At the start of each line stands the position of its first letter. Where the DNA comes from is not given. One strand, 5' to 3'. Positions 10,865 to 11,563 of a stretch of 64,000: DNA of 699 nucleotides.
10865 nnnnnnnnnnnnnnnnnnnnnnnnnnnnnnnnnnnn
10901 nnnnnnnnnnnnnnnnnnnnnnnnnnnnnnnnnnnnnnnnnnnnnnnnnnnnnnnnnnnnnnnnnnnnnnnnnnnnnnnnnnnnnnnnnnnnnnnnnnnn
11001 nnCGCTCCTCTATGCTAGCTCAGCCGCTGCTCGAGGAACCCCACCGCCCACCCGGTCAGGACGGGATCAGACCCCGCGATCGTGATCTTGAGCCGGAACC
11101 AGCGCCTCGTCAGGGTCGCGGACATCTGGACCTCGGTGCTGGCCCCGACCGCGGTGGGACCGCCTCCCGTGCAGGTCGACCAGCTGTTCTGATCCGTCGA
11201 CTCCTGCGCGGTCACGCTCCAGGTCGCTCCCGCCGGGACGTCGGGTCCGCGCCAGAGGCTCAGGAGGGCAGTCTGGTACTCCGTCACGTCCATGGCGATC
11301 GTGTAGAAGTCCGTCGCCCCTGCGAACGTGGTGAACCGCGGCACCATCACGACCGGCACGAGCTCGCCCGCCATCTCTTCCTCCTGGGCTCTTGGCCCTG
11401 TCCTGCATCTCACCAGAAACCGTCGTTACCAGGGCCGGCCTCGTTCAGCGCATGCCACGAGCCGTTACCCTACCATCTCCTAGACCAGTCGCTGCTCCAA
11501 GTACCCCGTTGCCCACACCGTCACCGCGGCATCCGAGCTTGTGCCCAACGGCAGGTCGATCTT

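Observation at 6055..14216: Lower-GC nine-gene operon: seven small genes (six paralogous) -> 1553-aa coiled-coil protein with C-terminal Tle1/DUF2235-like lipase domain -> small TM protein; candidate undescribed toxin-delivery or conflict system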

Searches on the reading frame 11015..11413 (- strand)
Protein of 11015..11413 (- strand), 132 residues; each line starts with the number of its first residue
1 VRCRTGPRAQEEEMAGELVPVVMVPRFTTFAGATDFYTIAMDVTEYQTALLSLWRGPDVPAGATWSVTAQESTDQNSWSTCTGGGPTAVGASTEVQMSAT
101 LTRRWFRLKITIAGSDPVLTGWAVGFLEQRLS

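Call 4: search_protein_families(library=pfam, proteins=[window:11015-11413:-], max_evalue=1)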
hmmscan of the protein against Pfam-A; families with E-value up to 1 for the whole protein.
window:11015-11413:- (132 aa): 0 families

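Call 5: search_protein_families(library=phrogs, proteins=[window:11015-11413:-], max_evalue=1)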
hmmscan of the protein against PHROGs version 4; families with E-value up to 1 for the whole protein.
window:11015-11413:- (132 aa): 3 families
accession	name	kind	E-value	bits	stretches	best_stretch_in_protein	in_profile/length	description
phrog_9522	-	tail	0.012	15.9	1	61-119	171-232/241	major tail protein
phrog_5707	-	unknown function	0.019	15.9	1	20-115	11-115/134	-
phrog_427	-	unknown function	0.12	13.3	1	60-117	58-120/142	-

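Call 17: find_homologous_proteins(query=A2, max_evalue=0.001)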
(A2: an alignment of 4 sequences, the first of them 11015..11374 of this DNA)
Query A2 (4 sequences) (119 aa, profile of the alignment): 248 proteins with E <= 0.001 among 1522 candidates; the best 120 are listed.
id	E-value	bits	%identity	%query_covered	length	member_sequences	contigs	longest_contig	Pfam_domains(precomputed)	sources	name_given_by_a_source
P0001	9.2e-49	182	100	100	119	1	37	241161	-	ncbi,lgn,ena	-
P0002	2.4e-48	181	38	98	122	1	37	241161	-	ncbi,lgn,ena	-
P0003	3.5e-47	177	42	97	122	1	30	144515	-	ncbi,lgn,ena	-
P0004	1.2e-41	159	40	98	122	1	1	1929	-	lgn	-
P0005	3.5e-40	154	55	100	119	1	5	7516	-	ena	-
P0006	2.3e-39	152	36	91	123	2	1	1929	-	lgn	-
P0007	2.8e-39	152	56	100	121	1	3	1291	-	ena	-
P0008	8.5e-39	150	55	98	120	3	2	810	-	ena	-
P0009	3.5e-38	148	61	99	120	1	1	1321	-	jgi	jgi:hypothetical protein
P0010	4.3e-38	148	63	98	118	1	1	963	-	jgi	jgi:hypothetical protein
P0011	5.2e-38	147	55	100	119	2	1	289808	-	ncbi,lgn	ncbi:MAG: hypothetical protein AB7T63_00305 [Planctomycetota bacterium]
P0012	8.2e-38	147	58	98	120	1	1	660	-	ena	-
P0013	9.8e-38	147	58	98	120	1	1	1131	-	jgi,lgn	-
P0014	1.6e-37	146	59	98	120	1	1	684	-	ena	-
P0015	1.7e-37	146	57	100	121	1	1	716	-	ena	-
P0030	9.2e-36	140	54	100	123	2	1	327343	-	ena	-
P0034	1.2e-35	140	52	98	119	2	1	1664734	-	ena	-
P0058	8.7e-34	134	52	98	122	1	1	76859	-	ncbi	-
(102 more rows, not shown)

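Call 19: find_encoding_contigs(protein=P0011, flank=10000, max_places=3)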
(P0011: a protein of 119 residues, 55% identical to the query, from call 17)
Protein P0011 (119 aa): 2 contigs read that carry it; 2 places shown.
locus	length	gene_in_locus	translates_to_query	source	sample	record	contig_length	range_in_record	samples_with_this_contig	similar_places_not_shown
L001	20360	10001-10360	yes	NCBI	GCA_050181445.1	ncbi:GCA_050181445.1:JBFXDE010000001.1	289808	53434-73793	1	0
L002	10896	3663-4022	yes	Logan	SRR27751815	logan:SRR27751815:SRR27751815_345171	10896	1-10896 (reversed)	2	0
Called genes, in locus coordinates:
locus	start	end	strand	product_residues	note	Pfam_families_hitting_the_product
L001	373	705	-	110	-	-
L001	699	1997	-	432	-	PF03237:Terminase_6N, PF17289:Terminase_6C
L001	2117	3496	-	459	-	PF03237:Terminase_6N (weak), PF17289:Terminase_6C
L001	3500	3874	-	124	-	-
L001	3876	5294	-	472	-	PF01555:N6_N4_Mtase (weak)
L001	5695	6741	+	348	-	PF04542:Sigma70_r2, PF08281:Sigma70_r4_2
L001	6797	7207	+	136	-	-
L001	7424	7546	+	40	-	-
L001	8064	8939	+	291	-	-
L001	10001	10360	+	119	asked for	-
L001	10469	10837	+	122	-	-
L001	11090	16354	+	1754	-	-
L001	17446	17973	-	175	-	-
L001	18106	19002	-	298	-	-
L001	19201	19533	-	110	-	-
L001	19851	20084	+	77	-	PF14424:Toxin-deaminase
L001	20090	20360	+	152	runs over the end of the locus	PF09346:SMI1_KNR4, PF14568:SUKH_6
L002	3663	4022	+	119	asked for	-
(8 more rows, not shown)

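Call 23: find_related_loci(query=A3, collection=genome_contigs, flank=10000)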
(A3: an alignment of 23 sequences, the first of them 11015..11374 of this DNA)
Query A3 (119 aa) in genome_contigs; peptide patterns used: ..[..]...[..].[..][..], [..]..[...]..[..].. (x = any residue, [..] = any of these).
17 stretches matched a pattern; 10 encode a relative of the query (tblastn E <= 1e-3); 10 distinct loci.
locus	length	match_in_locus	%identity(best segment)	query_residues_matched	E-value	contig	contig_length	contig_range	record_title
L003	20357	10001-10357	54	1-119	7e-42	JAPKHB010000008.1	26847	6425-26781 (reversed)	MAG: Planctomycetota bacterium isolate PDA_C_MAG.98 MAG.98_8, whole genome shotgun sequence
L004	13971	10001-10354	54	2-119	3e-37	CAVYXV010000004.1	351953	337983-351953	MAG: uncultured Planctomycetota bacterium isolate MFD05684.bin.2.230 genome assembly, contig: contig_15456, whole genome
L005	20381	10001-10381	49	1-119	8e-37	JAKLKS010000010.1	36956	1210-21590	MAG: Planctomycetota bacterium isolate MAG.395 MAG.395-NODE_10_length_36956_cov_5.119797, whole genome shotgun sequence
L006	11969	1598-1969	54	1-119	7e-37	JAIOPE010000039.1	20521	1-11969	MAG: Planctomycetota bacterium isolate LakeFargette_0920_ALND_MAG_70_12 LacPavin_0920_ALND_scaffold_189171, whole genome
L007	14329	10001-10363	49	1-119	2e-36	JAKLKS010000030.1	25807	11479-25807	MAG: Planctomycetota bacterium isolate MAG.395 MAG.395-NODE_30_length_25807_cov_4.492732, whole genome shotgun sequence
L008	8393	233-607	54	1-119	2e-36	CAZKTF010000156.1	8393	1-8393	MAG TPA_asm: uncultured Planctomycetota bacterium isolate SRP119689_co1_234 genome assembly, contig: NODE_13503_length_8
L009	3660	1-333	54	10-117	3e-34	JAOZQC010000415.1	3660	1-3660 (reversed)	MAG: Planctomycetota bacterium isolate GMC4.metabat2.66 GMC4_56290_length_3660_cov_9.319279, whole genome shotgun sequen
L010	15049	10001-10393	50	1-119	2e-32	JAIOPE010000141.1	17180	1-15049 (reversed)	MAG: Planctomycetota bacterium isolate LakeFargette_0920_ALND_MAG_70_12 LacPavin_0920_ALND_scaffold_741458, whole genome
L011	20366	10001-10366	47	1-119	1e-30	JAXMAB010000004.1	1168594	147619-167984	MAG: Planctomycetota bacterium isolate STL-PLA1 C1.44.fa-4, whole genome shotgun sequence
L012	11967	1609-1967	53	1-119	1e-27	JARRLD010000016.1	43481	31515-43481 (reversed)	MAG: Gemmatimonadota bacterium isolate Spart_063_MAG scaffold_462, whole genome shotgun sequence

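Call 35: find_encoding_contigs(protein=P0030, flank=10000, max_places=1)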
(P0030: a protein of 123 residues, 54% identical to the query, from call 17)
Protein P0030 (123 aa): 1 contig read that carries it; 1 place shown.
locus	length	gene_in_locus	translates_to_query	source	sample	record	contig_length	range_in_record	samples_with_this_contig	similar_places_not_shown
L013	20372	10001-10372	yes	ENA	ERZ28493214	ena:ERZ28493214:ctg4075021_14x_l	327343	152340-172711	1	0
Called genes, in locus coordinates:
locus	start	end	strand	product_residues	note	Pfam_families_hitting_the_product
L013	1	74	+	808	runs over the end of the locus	PF01663:Phosphodiest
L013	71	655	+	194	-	-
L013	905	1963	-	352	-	PF13091:PLDc_2, PF00614:PLDc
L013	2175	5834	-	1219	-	PF05359:DUF748 (weak), PF05170:AsmA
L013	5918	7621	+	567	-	PF12717:Cnd1 (faint), PF13513:HEAT_EZ (faint), PF02985:HEAT (faint), PF13646:HEAT_2, PF03130:HEAT_PBS (weak), PF13646:HEAT_2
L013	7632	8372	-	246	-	-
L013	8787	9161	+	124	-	-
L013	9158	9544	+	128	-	-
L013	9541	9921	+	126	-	-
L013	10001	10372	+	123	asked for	-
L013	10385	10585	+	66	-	-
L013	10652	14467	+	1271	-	-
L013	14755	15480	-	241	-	-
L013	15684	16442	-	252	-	-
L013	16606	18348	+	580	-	PF02985:HEAT (faint), PF03130:HEAT_PBS (faint), PF13513:HEAT_EZ (faint), PF13646:HEAT_2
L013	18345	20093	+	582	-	PF13513:HEAT_EZ (faint), PF03130:HEAT_PBS (faint), PF13646:HEAT_2, PF02985:HEAT (faint), PF13646:HEAT_2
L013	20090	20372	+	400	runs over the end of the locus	-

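Call 36: find_encoding_contigs(protein=P0034, flank=10000, max_places=1)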
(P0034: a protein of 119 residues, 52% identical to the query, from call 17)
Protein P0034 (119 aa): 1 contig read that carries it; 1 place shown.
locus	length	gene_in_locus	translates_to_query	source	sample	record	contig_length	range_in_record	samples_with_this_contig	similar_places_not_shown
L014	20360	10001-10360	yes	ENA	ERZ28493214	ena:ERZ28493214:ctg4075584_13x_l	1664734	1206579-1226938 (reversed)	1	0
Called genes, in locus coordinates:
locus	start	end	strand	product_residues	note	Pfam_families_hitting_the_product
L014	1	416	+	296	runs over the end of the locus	PF00763:THF_DHG_CYH, PF02882:THF_DHG_CYH_C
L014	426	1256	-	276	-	PF01904:DUF72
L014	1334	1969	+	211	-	-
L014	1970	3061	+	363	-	PF13620:CarboxypepD_reg (faint)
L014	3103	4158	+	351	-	PF02985:HEAT (faint), PF13646:HEAT_2 (weak)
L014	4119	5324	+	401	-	PF03706:LPG_synthase_TM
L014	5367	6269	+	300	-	PF00294:PfkB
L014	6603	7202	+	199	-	PF02834:LigT_PEase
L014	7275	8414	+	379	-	PF00154:RecA_N, PF08423:Rad51, PF27531:MT3502_N (weak), PF21096:RecA_C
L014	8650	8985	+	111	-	-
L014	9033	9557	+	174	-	-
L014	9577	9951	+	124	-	-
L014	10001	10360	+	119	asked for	-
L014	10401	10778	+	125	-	-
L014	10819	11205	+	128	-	-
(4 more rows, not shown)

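Call 37: find_encoding_contigs(protein=P0058, flank=10000, max_places=1)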
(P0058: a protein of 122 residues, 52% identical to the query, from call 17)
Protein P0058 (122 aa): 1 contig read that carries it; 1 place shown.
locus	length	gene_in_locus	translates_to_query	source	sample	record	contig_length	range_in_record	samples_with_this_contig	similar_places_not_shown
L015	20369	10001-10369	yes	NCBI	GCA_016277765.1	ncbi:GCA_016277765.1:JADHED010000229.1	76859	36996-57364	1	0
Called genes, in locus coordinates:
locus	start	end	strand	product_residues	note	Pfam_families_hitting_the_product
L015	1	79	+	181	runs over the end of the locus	PF13664:DUF4149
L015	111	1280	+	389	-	PF13229:Beta_helix, PF05048:NosD, PF13229:Beta_helix, PF05048:NosD (weak)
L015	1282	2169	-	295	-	PF07714:PK_Tyr_Ser-Thr, PF00069:Pkinase, PF03109:ABC1 (faint)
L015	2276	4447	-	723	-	PF09586:YfhO (weak)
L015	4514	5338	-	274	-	PF13714:PEP_mutase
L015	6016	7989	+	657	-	PF13439:Glyco_transf_4 (weak), PF00534:Glycos_transf_1, PF13692:Glyco_trans_1_4, PF13524:Glyco_trans_1_2, PF00535:Glycos_transf_2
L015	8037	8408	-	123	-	-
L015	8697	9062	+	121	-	-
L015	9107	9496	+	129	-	-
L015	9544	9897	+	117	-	-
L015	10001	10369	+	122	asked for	-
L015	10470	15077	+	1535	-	-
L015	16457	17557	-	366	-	PF24624:Int_N (faint), PF14659:Phage_int_SAM_3 (faint), PF00589:Phage_integrase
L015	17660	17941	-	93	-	PF12728:HTH_17 (weak)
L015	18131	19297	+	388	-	-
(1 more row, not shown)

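Call 41: predict_structure(alignment_id=A3)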
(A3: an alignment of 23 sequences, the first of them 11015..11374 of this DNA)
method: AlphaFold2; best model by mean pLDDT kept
length: 119 residues; sequences in the alignment: 23
mean_pLDDT: 92.9   pTM: 0.85
mean pLDDT of the five models: 92.9, 92.4, 91.5, 91.1, 90.4
residues with pLDDT >= 90: 95; 70-90: 21; 50-70: 3; < 50: 0
segments of 3 or more residues with pLDDT < 50: none
pLDDT, mean of each block of 10 residues (from residue 1): 87 94 96 96 88 96 96 86 95 96 93 90
secondary structure, 60 per line:
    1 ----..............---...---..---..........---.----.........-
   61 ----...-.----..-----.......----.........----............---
elements in order: E5-18 E22-24 E33-42 E51-59 E65-67 E81-87 E92-100 E105-116

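Call 56: list_cluster_members(proteins=[P0001, P0122, P0123])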
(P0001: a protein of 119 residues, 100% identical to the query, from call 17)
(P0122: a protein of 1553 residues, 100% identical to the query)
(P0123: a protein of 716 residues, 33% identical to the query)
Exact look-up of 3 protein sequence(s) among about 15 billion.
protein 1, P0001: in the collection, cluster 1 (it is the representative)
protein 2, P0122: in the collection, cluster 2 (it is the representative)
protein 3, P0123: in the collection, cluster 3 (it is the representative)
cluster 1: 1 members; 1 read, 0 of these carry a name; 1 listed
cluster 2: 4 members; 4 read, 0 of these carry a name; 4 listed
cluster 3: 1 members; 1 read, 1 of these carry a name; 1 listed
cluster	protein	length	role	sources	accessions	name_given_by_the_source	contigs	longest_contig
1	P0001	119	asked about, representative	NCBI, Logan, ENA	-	-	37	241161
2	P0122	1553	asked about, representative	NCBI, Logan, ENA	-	-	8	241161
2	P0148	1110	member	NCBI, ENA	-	-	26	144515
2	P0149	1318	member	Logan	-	-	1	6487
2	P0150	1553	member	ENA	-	-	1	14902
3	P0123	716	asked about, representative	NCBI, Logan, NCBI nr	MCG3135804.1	MAG: hypothetical protein HMLKMBBP_03560 [Planctomycetes bacterium] | hypothetical protein [Planctomycetota bacterium]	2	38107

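Call 60: fold_search(model_id=the predicted structure, library=viral)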
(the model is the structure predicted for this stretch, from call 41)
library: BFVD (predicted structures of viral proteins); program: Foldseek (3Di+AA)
matches with E <= 10: 1891; with E <= 0.001: 59
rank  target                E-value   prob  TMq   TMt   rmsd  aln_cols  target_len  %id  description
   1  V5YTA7                1.3e-06  1.00  0.68  0.70   3.6       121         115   24  Uncharacterized protein [Pseudomonas phage PPpW-3]
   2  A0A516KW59            4.1e-06  1.00  0.58  0.66   3.7       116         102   14  (no name in the UniProt tables at hand)
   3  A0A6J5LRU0            4.4e-06  1.00  0.71  0.65   3.5       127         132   14  Uncharacterized protein [uncultured Caudovirales phage]
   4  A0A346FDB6            8.4e-06  1.00  0.67  0.38   3.3       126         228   13  Uncharacterized protein [Sphingomonas phage Scott]
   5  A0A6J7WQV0            8.9e-06  1.00  0.66  0.70   3.0       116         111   14  Uncharacterized protein [uncultured Caudovirales phage]
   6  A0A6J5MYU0            1.0e-05  1.00  0.73  0.68   2.8       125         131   17  Uncharacterized protein [uncultured Caudovirales phage]
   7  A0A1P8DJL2            1.2e-05  1.00  0.66  0.55   3.1       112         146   14  (no name in the UniProt tables at hand)
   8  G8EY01                2.2e-05  1.00  0.71  0.69   3.2       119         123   16  Uncharacterized protein [Synechococcus phage S-CAM8]
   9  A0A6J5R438            2.4e-05  1.00  0.62  0.53   4.0       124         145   12  Uncharacterized protein [uncultured Caudovirales phage]
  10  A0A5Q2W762            2.8e-05  1.00  0.64  0.45   3.3       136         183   12  (no name in the UniProt tables at hand)
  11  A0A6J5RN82            7.2e-05  1.00  0.58  0.51   4.5       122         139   16  Uncharacterized protein [uncultured Caudovirales phage]
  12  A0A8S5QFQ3            7.2e-05  1.00  0.55  0.51   5.6       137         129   16  Major capsid protein [Podoviridae sp. ctx0K11]
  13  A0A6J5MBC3            9.5e-05  1.00  0.71  0.59   3.6       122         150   17  Uncharacterized protein [uncultured Caudovirales phage]
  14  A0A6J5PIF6            1.2e-04  1.00  0.57  0.54   3.9       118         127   14  Uncharacterized protein [uncultured Caudovirales phage]
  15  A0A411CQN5            1.2e-04  1.00  0.64  0.38   3.1       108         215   20  Uncharacterized protein [Arthrobacter phage Sonali]
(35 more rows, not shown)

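Call 78: search_protein_families(library=padloc, proteins=[window:11015-11374:-], max_evalue=0.1)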
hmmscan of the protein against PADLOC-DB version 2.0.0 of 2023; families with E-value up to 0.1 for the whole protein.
window:11015-11374:- (119 aa): 0 families

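Call 79: search_protein_families(library=ncbifam, proteins=[window:11015-11374:-], max_evalue=0.1)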
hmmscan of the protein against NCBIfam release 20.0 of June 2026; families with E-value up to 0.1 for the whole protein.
window:11015-11374:- (119 aa): 0 families

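Call 83: find_related_loci(query=A3, collection=viral_contigs, flank=10000)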
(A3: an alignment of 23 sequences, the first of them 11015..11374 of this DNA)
Query A3 (119 aa) in viral_contigs; peptide patterns used: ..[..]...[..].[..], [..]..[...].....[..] (x = any residue, [..] = any of these).
12 stretches matched a pattern, but none encodes a relative of the query by tblastn (E <= 1e-3).

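Call 84: find_related_loci(query=A3, collection=metagenome_contigs, flank=8000)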
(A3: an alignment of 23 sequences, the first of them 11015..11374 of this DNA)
Query A3 (119 aa) in metagenome_contigs; peptide patterns used: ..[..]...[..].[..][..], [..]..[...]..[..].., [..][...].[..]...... (x = any residue, [..] = any of these).
100 stretches matched a pattern; 31 encode a relative of the query (tblastn E <= 1e-3); 31 distinct loci.
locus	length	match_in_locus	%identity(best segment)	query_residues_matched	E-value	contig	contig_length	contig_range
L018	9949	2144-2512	60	1-119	4e-44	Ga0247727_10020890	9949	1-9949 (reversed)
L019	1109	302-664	56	1-119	3e-45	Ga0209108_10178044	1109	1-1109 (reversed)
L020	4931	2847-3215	60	1-119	6e-43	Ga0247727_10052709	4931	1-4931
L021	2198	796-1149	59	1-117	8e-43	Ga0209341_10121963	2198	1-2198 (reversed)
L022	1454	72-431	53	1-119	7e-43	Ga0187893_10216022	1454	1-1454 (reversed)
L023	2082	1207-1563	59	3-119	3e-41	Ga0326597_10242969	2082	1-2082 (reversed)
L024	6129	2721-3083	55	1-119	4e-41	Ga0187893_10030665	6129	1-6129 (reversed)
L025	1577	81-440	56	1-119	2e-41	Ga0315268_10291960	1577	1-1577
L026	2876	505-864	58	1-119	1e-40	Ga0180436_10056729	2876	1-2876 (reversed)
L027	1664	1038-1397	58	1-119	4e-41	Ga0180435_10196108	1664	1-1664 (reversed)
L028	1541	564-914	51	1-117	7e-41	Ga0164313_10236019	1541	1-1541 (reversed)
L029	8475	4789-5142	53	1-117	2e-39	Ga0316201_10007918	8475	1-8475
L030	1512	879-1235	55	3-119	6e-40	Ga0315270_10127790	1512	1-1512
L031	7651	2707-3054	54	3-118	2e-39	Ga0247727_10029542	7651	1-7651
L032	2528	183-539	53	1-119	4e-39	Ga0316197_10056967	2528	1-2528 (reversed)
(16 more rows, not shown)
